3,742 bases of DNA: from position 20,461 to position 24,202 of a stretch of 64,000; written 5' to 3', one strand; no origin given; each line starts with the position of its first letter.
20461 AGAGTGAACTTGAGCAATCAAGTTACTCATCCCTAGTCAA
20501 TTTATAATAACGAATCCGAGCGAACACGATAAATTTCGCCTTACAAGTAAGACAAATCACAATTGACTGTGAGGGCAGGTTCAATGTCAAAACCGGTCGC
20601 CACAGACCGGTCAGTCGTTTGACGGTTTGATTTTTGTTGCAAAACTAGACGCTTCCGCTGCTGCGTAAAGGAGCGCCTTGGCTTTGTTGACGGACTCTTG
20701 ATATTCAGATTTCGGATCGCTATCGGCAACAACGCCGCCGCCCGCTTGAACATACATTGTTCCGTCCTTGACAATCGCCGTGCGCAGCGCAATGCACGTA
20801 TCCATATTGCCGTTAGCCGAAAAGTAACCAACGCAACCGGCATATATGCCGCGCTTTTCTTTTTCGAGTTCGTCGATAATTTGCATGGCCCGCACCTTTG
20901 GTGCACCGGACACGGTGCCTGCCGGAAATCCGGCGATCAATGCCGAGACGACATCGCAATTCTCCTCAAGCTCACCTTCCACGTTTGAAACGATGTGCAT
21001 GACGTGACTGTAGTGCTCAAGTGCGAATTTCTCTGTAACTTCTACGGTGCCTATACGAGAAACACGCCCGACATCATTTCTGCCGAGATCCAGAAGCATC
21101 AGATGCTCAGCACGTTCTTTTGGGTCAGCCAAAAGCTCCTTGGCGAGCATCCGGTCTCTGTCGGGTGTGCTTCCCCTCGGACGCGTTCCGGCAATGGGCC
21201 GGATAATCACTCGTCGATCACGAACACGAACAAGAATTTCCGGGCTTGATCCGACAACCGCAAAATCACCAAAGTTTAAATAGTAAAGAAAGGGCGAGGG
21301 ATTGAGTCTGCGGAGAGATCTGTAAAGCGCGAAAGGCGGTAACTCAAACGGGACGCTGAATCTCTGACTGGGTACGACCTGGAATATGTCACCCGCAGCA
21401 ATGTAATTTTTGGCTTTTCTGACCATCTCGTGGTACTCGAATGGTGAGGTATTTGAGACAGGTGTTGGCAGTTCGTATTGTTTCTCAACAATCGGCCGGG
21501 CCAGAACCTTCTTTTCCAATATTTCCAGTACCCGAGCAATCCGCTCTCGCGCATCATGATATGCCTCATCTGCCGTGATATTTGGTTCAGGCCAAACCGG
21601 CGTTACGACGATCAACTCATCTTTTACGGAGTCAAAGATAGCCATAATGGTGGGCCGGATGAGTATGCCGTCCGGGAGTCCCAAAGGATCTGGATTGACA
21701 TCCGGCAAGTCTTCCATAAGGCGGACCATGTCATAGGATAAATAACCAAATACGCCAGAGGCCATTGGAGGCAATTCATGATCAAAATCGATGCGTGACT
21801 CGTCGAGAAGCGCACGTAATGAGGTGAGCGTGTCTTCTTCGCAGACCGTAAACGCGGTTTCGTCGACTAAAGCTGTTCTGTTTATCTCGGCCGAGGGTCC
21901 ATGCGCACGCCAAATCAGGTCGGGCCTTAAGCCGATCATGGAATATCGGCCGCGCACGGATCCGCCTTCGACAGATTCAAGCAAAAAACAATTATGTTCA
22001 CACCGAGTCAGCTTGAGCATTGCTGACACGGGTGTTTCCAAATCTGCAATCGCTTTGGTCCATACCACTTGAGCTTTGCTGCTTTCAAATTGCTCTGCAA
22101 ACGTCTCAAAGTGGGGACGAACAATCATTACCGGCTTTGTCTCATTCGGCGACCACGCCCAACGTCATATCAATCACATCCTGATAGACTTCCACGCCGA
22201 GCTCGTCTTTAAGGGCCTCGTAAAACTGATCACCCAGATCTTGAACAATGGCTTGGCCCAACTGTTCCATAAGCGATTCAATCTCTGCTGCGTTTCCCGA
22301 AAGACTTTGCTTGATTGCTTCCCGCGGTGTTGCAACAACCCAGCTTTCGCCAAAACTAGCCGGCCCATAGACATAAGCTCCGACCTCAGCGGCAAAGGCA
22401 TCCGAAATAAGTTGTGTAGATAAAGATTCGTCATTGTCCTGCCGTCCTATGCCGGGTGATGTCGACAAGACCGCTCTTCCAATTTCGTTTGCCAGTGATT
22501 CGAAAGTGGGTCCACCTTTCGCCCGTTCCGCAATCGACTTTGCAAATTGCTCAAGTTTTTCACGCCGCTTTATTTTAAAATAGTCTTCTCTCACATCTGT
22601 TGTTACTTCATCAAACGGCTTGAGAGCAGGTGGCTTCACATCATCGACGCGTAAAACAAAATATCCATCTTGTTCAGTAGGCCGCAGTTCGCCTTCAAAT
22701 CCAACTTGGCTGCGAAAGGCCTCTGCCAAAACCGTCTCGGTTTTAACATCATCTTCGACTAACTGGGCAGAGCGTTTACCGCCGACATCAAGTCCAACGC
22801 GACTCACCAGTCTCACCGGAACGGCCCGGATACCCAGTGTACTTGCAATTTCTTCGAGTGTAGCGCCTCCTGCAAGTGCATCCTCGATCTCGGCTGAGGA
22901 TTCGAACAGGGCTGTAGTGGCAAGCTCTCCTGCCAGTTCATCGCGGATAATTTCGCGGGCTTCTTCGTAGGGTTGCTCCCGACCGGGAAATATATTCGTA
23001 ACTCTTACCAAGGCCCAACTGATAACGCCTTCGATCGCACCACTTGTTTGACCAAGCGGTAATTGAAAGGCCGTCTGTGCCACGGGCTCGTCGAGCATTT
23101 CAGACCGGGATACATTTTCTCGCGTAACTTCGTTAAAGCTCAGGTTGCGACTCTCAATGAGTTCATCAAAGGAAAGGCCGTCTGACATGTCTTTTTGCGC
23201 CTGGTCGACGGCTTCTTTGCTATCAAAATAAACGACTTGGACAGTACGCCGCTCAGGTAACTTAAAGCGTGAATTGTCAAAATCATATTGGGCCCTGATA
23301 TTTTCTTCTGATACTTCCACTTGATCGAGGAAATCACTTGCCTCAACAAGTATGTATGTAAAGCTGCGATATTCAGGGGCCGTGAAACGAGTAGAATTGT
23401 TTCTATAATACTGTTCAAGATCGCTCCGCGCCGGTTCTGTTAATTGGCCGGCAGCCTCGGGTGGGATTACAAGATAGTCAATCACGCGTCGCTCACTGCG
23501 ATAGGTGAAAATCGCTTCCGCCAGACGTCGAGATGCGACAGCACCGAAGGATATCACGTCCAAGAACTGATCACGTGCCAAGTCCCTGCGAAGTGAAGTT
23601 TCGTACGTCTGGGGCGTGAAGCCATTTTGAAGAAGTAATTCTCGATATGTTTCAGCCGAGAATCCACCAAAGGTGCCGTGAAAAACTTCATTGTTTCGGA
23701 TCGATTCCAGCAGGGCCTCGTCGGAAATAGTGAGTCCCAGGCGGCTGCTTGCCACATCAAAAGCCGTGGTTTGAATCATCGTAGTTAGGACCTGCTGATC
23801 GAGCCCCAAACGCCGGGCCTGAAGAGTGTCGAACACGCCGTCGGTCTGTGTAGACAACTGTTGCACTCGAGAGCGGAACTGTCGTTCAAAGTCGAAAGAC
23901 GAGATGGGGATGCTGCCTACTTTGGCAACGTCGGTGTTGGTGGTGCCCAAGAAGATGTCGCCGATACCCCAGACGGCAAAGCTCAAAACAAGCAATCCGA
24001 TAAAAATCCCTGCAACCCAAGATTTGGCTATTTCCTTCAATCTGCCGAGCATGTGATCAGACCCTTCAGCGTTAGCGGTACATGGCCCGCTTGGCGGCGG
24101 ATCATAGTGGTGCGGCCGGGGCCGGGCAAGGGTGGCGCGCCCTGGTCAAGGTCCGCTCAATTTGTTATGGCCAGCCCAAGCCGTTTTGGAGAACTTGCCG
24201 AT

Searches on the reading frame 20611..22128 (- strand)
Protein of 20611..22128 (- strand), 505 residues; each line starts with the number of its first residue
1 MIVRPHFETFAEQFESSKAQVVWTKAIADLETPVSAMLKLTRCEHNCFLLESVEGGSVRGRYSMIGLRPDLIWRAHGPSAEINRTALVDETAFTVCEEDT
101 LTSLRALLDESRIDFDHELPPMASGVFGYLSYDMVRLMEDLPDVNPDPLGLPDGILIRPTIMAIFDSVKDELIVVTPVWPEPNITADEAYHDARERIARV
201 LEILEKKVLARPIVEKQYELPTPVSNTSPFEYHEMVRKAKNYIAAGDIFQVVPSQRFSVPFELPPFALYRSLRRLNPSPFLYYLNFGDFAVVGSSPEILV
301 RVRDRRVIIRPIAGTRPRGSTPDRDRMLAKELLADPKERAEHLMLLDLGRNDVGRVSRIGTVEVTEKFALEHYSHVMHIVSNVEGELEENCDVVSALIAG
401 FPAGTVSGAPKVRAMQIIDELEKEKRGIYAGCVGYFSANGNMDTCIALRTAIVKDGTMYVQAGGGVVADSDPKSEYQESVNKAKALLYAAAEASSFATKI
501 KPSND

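Call 66: search_protein_families(library=pfam, proteins=[window:20611-22128:-], max_evalue=0.00001)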
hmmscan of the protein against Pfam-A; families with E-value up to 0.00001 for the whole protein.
window:20611-22128:- (505 aa): 2 families
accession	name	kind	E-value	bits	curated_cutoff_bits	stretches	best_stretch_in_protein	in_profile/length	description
PF00425.24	Chorismate_bind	-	5.7e-93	311.6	27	1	231-482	4-257/257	chorismate binding enzyme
PF04715.19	Anth_synt_I_N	-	7.4e-30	104.5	23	1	29-173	1-139/140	Anthranilate synthase component I, N terminal region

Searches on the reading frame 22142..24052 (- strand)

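Call 66: search_protein_families(library=pfam, proteins=[window:22142-24052:-], max_evalue=0.00001)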
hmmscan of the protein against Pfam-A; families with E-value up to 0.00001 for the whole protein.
window:22142-24052:- (636 aa): 3 families
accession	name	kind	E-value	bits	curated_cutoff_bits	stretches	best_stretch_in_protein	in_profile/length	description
PF13624.11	SurA_N_3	-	1.3e-40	139.3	27.2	1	1-163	1-161/162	SurA-like N-terminal domain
PF13145.12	Rotamase_2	-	8e-30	104.6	27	1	247-367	1-121/121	PPIC-type PPIASE domain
PF13623.11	SurA_N_2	-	1.4e-24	87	28.5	1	2-140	1-145/145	SurA-like N-terminal domain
